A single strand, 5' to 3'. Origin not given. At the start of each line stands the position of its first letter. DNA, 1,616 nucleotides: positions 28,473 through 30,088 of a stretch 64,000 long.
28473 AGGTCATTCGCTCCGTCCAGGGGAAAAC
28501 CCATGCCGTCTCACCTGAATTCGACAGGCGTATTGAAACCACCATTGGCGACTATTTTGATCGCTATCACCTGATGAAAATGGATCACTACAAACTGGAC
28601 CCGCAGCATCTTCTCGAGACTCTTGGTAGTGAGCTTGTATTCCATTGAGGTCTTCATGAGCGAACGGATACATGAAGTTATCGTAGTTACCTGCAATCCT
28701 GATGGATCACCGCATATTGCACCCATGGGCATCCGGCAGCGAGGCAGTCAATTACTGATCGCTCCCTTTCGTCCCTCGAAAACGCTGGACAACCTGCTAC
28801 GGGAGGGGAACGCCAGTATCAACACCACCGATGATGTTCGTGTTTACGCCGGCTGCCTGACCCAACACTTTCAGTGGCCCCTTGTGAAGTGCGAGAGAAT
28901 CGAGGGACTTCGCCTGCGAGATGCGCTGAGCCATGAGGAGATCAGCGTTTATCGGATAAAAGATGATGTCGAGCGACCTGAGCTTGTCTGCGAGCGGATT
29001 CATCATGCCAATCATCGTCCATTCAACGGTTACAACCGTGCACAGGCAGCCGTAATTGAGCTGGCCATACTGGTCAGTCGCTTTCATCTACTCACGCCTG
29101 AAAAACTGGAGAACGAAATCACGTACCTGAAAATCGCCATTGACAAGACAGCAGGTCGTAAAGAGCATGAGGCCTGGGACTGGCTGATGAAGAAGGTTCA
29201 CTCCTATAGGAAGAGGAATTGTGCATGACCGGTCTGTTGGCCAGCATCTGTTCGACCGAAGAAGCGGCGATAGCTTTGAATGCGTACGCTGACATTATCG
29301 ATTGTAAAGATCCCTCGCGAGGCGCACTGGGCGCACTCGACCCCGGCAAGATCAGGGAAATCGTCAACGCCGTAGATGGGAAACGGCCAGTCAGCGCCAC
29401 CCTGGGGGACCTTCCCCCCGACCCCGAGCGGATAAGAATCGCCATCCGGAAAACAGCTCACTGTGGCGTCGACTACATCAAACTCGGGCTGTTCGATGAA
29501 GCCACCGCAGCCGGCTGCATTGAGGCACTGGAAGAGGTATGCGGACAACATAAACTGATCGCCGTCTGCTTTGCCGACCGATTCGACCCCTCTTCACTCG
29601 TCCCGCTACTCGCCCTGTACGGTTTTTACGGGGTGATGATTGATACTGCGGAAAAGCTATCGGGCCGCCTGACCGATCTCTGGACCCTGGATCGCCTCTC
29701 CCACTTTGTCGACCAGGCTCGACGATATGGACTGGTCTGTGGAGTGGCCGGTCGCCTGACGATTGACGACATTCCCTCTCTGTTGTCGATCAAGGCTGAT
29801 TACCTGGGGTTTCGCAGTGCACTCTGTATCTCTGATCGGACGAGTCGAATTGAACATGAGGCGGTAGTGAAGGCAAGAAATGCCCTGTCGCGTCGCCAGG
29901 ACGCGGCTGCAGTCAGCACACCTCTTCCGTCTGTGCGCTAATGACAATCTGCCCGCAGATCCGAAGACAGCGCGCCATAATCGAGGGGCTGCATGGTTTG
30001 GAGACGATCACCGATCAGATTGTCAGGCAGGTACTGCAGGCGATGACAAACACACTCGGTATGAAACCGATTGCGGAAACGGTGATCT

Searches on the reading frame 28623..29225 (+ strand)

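Call 3: search_protein_families(library=pfam, proteins=[window:28623-29225:+], max_evalue=0.01)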
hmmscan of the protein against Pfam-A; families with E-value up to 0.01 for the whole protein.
window:28623-29225:+ (201 aa): 3 families
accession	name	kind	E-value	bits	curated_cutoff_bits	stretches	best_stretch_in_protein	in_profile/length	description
PF04289.18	DUF447_N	-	5.3e-25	88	24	1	18-129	2-111/114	Protein of unknown function (DUF447) N-terminal domain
PF20766.2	DUF447_C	-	2.2e-19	69.7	24.8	1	138-190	1-53/53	Protein of unknown function (DUF447)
PF01243.27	PNPOx_N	-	0.001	19.9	28.1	1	19-74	15-69/120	Pyridoxamine 5'-phosphate oxidase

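Call 4: search_protein_families(library=ncbifam, proteins=[window:28623-29225:+], max_evalue=0.01)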
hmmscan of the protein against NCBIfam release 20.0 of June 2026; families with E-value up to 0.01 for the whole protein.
window:28623-29225:+ (201 aa): 1 family
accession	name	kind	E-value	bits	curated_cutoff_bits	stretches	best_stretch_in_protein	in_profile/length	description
TIGR03618.1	Rv1155_F420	subfamily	2.5e-05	24.5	79.05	1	15-75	7-69/127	TIGR03618 family F420-dependent PPOX class oxidoreductase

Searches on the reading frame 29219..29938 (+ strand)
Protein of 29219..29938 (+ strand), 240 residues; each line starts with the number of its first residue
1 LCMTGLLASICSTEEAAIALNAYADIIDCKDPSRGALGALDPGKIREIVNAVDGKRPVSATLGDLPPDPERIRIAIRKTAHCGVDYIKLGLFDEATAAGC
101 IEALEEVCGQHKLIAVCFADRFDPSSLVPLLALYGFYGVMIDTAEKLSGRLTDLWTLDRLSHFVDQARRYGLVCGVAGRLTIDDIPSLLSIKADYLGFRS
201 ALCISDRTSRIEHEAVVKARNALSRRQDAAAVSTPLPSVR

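Call 3: search_protein_families(library=pfam, proteins=[window:29219-29938:+], max_evalue=0.01)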
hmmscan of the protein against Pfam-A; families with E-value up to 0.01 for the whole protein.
window:29219-29938:+ (240 aa): 1 family
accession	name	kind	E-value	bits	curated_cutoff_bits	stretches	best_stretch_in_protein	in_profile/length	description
PF04476.19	4HFCP_synth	-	6.9e-67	226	22.4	1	6-219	1-227/228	4-HFC-P synthase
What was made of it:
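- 29219..29941 (+): mfnB, 4-(hydroxymethyl)-2-furancarboxaldehyde-phosphate synthase; the upstream, coupled gene. PF04476 at 226 bits (call 3).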

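Call 4: search_protein_families(library=ncbifam, proteins=[window:29219-29938:+], max_evalue=0.01)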
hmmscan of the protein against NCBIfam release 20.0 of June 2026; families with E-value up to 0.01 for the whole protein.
window:29219-29938:+ (240 aa): 4 families
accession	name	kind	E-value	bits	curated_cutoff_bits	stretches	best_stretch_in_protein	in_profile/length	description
NF002576.0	PRK02227.1-5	equivalog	2.2e-72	243.2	297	1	3-228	1-228/236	hypothetical protein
NF002574.0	PRK02227.1-2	subfamily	7.7e-53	179.2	286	1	3-230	1-230/233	hypothetical protein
NF002575.0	PRK02227.1-3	equivalog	1.4e-42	146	304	1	6-223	3-232/233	(5-formylfuran-3-yl)methyl phosphate synthase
NF002573.0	PRK02227.1-1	equivalog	3.2e-34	118.3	341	1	6-222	3-233/236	(5-formylfuran-3-yl)methyl phosphate synthase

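Call 77: find_homologous_proteins(query=window:29219-29938:+, max_evalue=1e-20)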
Query window:29219-29938:+ (240 aa): 474 proteins with E <= 1e-20 among 4417 candidates; the best 120 are listed.
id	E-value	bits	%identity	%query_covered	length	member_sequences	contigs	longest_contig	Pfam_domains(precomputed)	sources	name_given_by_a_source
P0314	2.8e-152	523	100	99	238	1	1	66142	PF04476.20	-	-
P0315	1.6e-107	376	70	99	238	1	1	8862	PF04476.20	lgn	-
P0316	5.7e-106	371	72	99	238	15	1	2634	PF04476.20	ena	-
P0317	1.3e-105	370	71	97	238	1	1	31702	PF04476.20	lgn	-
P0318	1.9e-104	366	70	99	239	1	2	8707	PF04476.20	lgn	-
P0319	1.0e-102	361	68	99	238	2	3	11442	PF04476.20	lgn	-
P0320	1.9e-102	360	68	99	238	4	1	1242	PF04476.20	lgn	-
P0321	3.1e-99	349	69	97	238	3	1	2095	PF04476.20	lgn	-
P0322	1.5e-98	347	67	99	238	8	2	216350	PF04476.20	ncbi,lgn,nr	ncbi:MAG: (5-formylfuran-3-yl)methyl phosphate synthase [Sedimenticola sp.]|nr:(5-formylfuran-3-yl)m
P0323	3.0e-96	339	65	99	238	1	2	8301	PF04476.20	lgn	-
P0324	7.5e-93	328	67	92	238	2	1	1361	PF04476.20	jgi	jgi:dihydroneopterin aldolase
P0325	3.5e-79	284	60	93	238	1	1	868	PF04476.20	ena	-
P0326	1.4e-77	278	60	93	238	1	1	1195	PF04476.20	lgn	-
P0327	8.0e-77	276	59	93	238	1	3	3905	PF04476.20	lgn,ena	-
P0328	3.6e-76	274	56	97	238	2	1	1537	PF04476.20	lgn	-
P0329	1.7e-75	271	57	98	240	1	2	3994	PF04476.20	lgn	-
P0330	9.6e-75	269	56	98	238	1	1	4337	PF04476.20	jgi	-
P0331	6.2e-74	266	58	94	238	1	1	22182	PF04476.20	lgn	-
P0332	2.4e-73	264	56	98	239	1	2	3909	PF04476.20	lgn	-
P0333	3.4e-73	264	54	96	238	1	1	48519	PF04476.20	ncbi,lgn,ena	-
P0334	3.9e-73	264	58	92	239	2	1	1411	PF04476.20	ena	-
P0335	7.3e-73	263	56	92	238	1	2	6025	PF04476.20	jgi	jgi:dihydroneopterin aldolase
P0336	1.0e-72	262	57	92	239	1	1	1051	PF04476.20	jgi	jgi:dihydroneopterin aldolase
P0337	1.8e-72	262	55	93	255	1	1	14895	PF04476.20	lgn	-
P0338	7.3e-71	256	58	93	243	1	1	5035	PF04476.20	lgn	-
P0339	2.8e-70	254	55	92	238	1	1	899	PF04476.20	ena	-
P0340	5.9e-70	253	55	96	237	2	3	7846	PF04476.20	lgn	-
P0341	1.0e-69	253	54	96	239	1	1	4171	PF04476.20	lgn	-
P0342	1.9e-69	252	52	97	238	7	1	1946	PF04476.20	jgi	jgi:dihydroneopterin aldolase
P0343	4.8e-68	247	53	93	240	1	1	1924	PF04476.20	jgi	jgi:dihydroneopterin aldolase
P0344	5.5e-68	247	54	92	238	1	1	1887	PF04476.20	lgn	-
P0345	1.2e-67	246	50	96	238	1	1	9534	PF04476.20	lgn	-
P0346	4.6e-67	244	53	98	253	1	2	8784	PF04476.20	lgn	-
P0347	1.0e-66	243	51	99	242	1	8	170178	PF04476.20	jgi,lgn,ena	-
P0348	1.5e-66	242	52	96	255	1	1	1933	PF04476.20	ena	-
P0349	3.3e-66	241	53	95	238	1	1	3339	PF04476.20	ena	-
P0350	7.0e-66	240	53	92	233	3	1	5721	PF04476.20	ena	-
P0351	1.1e-65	239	52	92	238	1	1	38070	PF04476.20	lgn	-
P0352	2.6e-65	238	52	98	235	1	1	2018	PF04476.20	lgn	-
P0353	9.5e-65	236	53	92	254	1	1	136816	PF04476.20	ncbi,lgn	-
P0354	2.8e-64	235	53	90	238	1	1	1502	PF04476.20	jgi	-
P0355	5.1e-64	234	54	94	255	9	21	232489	PF04476.20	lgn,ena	-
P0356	1.3e-63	233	52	92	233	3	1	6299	PF04476.20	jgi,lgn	jgi:dihydroneopterin aldolase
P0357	3.7e-63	231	52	96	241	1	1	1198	PF04476.20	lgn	-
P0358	1.7e-62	229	52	90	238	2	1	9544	PF04476.20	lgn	-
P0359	3.1e-62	228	52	93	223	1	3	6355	PF04476.20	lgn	-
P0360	1.5e-60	223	52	92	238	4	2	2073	PF04476.20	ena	-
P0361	1.8e-60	222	52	92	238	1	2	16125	PF04476.20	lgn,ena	-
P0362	2.4e-60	222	50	95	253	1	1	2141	PF04476.20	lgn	-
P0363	4.7e-60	221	52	93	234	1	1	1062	PF04476.20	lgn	-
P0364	1.1e-59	220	52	93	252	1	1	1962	PF04476.20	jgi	-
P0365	1.5e-59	219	53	91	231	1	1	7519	PF04476.20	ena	-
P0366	1.9e-59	219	53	91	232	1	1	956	PF04476.20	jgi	jgi:dihydroneopterin aldolase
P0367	2.9e-59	218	54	86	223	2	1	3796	PF04476.20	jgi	jgi:dihydroneopterin aldolase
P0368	3.1e-59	218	50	90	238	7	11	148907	PF04476.20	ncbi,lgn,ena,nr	ncbi:MAG: (5-formylfuran-3-yl)methyl phosphate synthase [Gammaproteobacteria bacterium]|nr:(5-formyl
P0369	1.9e-57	212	50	95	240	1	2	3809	PF04476.20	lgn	-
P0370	2.4e-57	212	51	92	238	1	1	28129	PF04476.20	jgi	jgi:dihydroneopterin aldolase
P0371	7.9e-57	210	54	93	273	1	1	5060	PF04476.20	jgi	jgi:uncharacterized protein (UPF0264 family)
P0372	2.0e-56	209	49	93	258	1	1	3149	PF04476.20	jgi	jgi:dihydroneopterin aldolase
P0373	5.8e-56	208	49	92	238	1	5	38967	PF04476.20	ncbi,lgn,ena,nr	ncbi:MAG: (5-formylfuran-3-yl)methyl phosphate synthase [Gammaproteobacteria bacterium]|nr:(5-formyl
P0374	7.1e-56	207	47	94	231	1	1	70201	PF04476.20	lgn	-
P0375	9.4e-56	207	48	97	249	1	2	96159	PF04476.20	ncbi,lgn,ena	ncbi:MAG: (5-formylfuran-3-yl)methyl phosphate synthase [Thiohalocapsa sp.]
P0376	2.6e-55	205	51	93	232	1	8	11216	PF04476.20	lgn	-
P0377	2.9e-55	205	48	92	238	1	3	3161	PF04476.20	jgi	jgi:dihydroneopterin aldolase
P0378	3.1e-54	202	50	93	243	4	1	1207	PF04476.20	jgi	-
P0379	6.4e-54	201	50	92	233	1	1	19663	PF04476.20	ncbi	ncbi:MAG: (5-formylfuran-3-yl)methyl phosphate synthase [Chromatiaceae bacterium]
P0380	2.4e-53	199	48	92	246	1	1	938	PF04476.20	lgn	-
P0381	2.6e-53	199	49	95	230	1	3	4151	PF04476.20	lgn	-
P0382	3.1e-53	199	50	92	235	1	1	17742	PF04476.20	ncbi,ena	-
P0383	3.3e-53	199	50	92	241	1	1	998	PF04476.20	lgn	-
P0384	4.2e-53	198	48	95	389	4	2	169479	PF02152.24,PF04476.20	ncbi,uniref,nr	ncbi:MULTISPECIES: (5-formylfuran-3-yl)methyl phosphate synthase [Mesorhizobium]|uniref:4-(hydroxyme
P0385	5.2e-53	198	50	94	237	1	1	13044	PF04476.20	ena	-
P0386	5.9e-53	198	50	84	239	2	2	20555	PF04476.20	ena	-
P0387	2.0e-52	196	47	97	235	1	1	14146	PF04476.20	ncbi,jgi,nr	ncbi:MAG: (5-formylfuran-3-yl)methyl phosphate synthase [Methylobacillus sp.]|jgi:uncharacterized pr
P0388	2.1e-52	196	50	90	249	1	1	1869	PF04476.20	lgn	-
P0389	4.2e-52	195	48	93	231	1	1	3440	PF04476.20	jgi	jgi:uncharacterized protein (UPF0264 family)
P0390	5.3e-52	195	51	93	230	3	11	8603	PF04476.20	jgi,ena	jgi:dihydroneopterin aldolase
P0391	6.1e-52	194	47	96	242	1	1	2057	PF04476.20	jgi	jgi:dihydroneopterin aldolase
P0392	6.2e-52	194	50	93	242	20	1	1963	PF04476.20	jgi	jgi:uncharacterized protein (UPF0264 family)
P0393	6.4e-52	194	47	96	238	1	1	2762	PF04476.20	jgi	jgi:dihydroneopterin aldolase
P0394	7.2e-52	194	51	92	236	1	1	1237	PF04476.20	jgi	jgi:(5-formylfuran-3-yl)methyl phosphate synthase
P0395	8.2e-52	194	47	94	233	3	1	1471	PF04476.20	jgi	jgi:uncharacterized protein (UPF0264 family)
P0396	8.5e-52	194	48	93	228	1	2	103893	PF04476.20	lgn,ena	-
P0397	1.4e-51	193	49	87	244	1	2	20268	PF04476.20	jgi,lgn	jgi:(5-formylfuran-3-yl)methyl phosphate synthase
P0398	1.4e-51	193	50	84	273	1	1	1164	PF04476.20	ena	-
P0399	2.3e-51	192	48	92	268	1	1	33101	PF04476.20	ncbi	ncbi:MAG: (5-formylfuran-3-yl)methyl phosphate synthase [Burkholderiales bacterium]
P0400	3.3e-51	192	48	92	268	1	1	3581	PF04476.20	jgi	jgi:(5-formylfuran-3-yl)methyl phosphate synthase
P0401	3.5e-51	192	47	95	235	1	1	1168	PF04476.20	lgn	-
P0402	4.7e-51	191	52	91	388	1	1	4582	PF02152.24,PF04476.20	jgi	jgi:dihydroneopterin aldolase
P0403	5.2e-51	191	47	93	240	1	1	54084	PF04476.20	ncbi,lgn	-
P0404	5.2e-51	191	49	89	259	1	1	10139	PF04476.20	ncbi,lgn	-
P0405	6.6e-51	191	50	89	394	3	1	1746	PF02152.24,PF04476.20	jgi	-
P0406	7.0e-51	191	48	94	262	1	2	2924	PF04476.20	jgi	jgi:(5-formylfuran-3-yl)methyl phosphate synthase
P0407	8.8e-51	191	53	84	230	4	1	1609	PF04476.20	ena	-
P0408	8.8e-51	191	50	90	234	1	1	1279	PF04476.20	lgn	-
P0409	9.2e-51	191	46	89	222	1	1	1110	PF04476.20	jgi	jgi:uncharacterized protein (UPF0264 family)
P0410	1.1e-50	190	49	90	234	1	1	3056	PF04476.20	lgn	-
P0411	1.3e-50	190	44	93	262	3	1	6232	PF04476.20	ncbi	ncbi:MAG: (5-formylfuran-3-yl)methyl phosphate synthase [Burkholderiales bacterium]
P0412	1.6e-50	190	47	96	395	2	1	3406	PF02152.24,PF04476.20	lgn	-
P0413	1.7e-50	190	46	93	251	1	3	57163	PF04476.20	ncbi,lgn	ncbi:MAG: (5-formylfuran-3-yl)methyl phosphate synthase [Burkholderiales bacterium]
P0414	1.7e-50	190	50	83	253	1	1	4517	PF04476.20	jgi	jgi:(5-formylfuran-3-yl)methyl phosphate synthase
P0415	1.8e-50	190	49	93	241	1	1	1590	PF04476.20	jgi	-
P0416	2.0e-50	189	48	91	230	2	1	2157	PF04476.20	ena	-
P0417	2.3e-50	189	45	98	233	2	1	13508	PF04476.20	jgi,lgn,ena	-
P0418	2.4e-50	189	48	89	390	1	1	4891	PF02152.24,PF04476.20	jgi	jgi:FolB domain-containing protein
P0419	3.6e-50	189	47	92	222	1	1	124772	PF04476.20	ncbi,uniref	ncbi:(5-formylfuran-3-yl)methyl phosphate synthase [Thiorhodococcus fuscus]|uniref:(5-formylfuran-3-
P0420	3.7e-50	189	44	93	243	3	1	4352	PF04476.20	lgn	-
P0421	4.6e-50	188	47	91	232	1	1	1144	PF04476.20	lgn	-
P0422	6.3e-50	188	47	93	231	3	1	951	PF04476.20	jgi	jgi:(5-formylfuran-3-yl)methyl phosphate synthase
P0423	6.5e-50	188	48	95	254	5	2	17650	PF04476.20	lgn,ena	-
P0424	7.0e-50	188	47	93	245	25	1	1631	PF04476.20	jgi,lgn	jgi:uncharacterized protein (UPF0264 family)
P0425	8.0e-50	187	49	92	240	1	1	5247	PF04476.20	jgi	jgi:dihydroneopterin aldolase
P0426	8.9e-50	187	50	84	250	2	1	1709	PF04476.20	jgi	jgi:(5-formylfuran-3-yl)methyl phosphate synthase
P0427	9.0e-50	187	48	95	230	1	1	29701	PF04476.20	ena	-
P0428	9.8e-50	187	46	93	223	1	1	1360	PF04476.20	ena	-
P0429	1.0e-49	187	49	92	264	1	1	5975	PF04476.20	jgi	jgi:(5-formylfuran-3-yl)methyl phosphate synthase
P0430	1.2e-49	187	49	89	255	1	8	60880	PF04476.20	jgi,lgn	jgi:(5-formylfuran-3-yl)methyl phosphate synthase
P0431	1.4e-49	187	52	84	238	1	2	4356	PF04476.20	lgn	-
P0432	1.5e-49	187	47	97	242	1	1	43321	PF04476.20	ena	-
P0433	1.7e-49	186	48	90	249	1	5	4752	PF04476.20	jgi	jgi:(5-formylfuran-3-yl)methyl phosphate synthase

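Call 78: find_encoding_contigs(protein=P0419, flank=10000, max_places=1)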
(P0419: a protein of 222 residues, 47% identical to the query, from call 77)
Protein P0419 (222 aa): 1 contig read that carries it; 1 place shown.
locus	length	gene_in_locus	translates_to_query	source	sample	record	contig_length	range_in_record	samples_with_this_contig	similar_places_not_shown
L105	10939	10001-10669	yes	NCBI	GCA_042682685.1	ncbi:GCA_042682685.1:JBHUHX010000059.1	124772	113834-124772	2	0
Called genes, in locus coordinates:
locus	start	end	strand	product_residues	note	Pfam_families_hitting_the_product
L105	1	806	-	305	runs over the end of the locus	PF00126:HTH_1, PF03466:LysR_substrate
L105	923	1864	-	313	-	PF00753:Lactamase_B, PF12706:Lactamase_B_2 (weak)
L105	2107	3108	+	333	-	PF09084:NMT1, PF13379:NMT1_2 (weak)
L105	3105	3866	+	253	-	PF00528:BPD_transp_1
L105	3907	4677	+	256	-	PF00005:ABC_tran, PF13304:AAA_21 (faint)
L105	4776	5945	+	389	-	PF13784:Fic_N, PF02661:Fic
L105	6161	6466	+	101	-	-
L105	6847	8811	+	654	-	PF26965:MimR_N, PF01590:GAF, PF00158:Sigma54_activat, PF14532:Sigma54_activ_2, PF25601:AAA_lid_14, PF02954:HTH_8, PF18024:HTH_50 (weak)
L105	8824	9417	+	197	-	PF02441:Flavoprotein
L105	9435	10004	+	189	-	PF04289:DUF447_N, PF20766:DUF447_C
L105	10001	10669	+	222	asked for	PF04476:4HFCP_synth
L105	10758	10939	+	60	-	?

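Call 79: find_encoding_contigs(protein=P0355, flank=10000, max_places=1)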
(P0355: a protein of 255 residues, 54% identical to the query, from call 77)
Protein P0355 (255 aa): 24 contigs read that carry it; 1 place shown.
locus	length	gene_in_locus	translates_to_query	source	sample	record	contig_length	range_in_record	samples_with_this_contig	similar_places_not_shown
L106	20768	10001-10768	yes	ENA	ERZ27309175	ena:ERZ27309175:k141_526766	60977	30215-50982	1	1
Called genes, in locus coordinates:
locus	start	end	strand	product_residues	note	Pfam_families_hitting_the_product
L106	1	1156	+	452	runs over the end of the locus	PF00089:Trypsin, PF13365:Trypsin_2, PF00595:PDZ, PF13180:PDZ_2, PF17820:PDZ_6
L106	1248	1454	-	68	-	-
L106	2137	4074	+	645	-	PF26965:MimR_N, PF01590:GAF, PF08448:PAS_4 (faint), PF00158:Sigma54_activat, PF14532:Sigma54_activ_2, PF07728:AAA_5 (weak), PF25601:AAA_lid_14, PF02954:HTH_8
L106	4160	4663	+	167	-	PF01242:PTPS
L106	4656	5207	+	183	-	PF02441:Flavoprotein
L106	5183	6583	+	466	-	PF20123:DUF6513, PF14251:PterinBD-DUF4346 (weak)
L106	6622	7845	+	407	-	-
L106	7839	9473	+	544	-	PF07969:Amidohydro_3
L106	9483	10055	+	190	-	PF04289:DUF447_N, PF20766:DUF447_C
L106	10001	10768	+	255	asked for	PF04476:4HFCP_synth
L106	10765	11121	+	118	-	PF02675:AdoMet_dc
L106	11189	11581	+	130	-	PF01329:Pterin_4a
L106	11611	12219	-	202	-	PF00696:AA_kinase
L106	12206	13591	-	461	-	PF04715:, PF00425:Chorismate_bind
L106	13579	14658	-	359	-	PF01968:Hydantoinase_A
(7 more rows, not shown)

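Call 81: find_encoding_contigs(protein=P0413, flank=10000, max_places=1)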
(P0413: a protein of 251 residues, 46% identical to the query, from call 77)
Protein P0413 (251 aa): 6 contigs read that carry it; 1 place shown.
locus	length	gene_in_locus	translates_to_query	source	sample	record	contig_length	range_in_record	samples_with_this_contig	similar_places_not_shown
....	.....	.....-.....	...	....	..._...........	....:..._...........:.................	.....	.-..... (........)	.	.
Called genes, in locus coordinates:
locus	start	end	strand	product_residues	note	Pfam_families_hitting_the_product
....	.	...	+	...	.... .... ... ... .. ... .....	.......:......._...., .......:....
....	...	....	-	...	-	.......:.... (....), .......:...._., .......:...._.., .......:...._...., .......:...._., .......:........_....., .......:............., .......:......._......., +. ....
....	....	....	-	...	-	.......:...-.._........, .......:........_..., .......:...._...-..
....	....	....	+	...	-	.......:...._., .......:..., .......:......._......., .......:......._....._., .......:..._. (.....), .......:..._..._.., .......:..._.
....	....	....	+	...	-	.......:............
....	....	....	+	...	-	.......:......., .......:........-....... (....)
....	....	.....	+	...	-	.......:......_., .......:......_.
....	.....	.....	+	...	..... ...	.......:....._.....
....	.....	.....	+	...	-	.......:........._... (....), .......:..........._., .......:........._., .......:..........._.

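Call 82: find_encoding_contigs(protein=P0387, flank=10000, max_places=1)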
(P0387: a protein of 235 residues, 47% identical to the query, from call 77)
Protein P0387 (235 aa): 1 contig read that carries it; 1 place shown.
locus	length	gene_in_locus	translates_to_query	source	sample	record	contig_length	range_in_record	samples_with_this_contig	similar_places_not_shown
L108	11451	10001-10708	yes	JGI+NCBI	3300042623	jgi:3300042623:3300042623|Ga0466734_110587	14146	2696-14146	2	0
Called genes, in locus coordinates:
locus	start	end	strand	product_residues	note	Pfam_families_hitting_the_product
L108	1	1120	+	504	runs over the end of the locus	PF00749:tRNA-synt_1c, PF19269:Anticodon_2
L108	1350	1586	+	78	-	PF17209:Hfq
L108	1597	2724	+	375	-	PF13167:GTP-bdg_N, PF16360:GTP-bdg_M, PF03193:RsgA_GTPase (faint), PF00009:GTP_EFTU (faint), PF01926:MMR_HSR1, PF02421:FeoB_N (weak)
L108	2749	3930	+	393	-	PF12221:HflK_N, PF01145:Band_7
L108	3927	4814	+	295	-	PF01145:Band_7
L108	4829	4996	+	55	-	PF09838:DUF2065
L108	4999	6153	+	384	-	PF13393:tRNA-synt_His, PF27460:HisZ_C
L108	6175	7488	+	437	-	PF00709:Adenylsucc_synt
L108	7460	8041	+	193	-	PF02441:Flavoprotein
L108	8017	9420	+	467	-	PF20123:DUF6513, PF14251:PterinBD-DUF4346 (faint)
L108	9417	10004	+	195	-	PF04289:DUF447_N, PF20766:DUF447_C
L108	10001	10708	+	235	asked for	PF04476:4HFCP_synth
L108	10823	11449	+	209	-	?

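Call 83: find_encoding_contigs(protein=P0375, flank=10000, max_places=1)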
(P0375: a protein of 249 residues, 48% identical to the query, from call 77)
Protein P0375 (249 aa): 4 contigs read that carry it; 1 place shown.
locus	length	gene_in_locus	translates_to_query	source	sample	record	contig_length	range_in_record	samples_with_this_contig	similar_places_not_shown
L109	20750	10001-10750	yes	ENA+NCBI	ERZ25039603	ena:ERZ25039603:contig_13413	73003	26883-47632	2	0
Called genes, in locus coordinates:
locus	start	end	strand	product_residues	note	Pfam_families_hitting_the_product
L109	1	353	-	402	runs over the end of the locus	PF02655:ATP-grasp_3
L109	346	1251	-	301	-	PF09176:Mpt_N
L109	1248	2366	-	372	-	PF00288:GHMP_kinases_N, PF08544:GHMP_kinases_C (weak)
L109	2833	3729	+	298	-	PF01913:FTR, PF02741:FTR_C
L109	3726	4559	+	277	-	PF01493:GXGXG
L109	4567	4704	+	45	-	-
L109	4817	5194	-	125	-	PF00355:Rieske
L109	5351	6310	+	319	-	-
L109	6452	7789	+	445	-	-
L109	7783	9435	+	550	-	PF07969:Amidohydro_3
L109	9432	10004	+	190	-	PF04289:DUF447_N, PF20766:DUF447_C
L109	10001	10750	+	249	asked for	PF04476:4HFCP_synth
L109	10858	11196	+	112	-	PF13442:Cytochrome_CBB3, PF00034:Cytochrom_C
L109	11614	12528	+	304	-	PF12706:Lactamase_B_2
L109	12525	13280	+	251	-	PF03070:TENA_THI-4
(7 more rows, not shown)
